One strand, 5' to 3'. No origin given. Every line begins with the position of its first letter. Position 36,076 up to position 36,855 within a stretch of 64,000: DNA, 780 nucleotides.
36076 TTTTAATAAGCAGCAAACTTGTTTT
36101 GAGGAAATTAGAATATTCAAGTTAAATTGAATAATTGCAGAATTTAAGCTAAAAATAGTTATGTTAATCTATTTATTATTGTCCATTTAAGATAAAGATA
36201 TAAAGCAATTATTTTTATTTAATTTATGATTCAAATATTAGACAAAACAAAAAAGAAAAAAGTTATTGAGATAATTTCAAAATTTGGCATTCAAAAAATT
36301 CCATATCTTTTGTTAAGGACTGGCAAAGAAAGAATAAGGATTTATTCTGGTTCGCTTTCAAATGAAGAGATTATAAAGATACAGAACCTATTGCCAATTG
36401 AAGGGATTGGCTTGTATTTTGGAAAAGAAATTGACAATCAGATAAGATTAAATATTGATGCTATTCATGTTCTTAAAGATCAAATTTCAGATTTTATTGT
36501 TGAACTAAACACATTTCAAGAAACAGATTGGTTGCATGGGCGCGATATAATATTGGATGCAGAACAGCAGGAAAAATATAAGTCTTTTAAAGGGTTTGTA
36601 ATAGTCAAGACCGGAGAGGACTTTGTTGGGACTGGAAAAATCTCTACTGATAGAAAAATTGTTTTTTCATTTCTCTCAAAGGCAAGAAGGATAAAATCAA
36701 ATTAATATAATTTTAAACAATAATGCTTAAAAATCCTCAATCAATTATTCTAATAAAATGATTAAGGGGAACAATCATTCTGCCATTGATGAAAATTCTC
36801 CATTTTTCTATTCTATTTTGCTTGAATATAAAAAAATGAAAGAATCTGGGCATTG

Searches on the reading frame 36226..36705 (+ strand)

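Call 42: search_protein_families(library=pfam, proteins=[window:36226-36705:+], max_evalue=0.01)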
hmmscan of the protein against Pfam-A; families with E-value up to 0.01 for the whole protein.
window:36226-36705:+ (159 aa): 2 families
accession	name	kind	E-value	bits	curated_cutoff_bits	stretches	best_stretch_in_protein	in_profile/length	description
PF13636.12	Methyltranf_PUA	-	3.7e-05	24.1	27.6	1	101-140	3-35/49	RNA-binding PUA-like domain of methyltransferase RsmF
PF09157.17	TruB-C_2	-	0.0081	16.5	21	0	92-145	3-51/57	Pseudouridine synthase II TruB, C-terminal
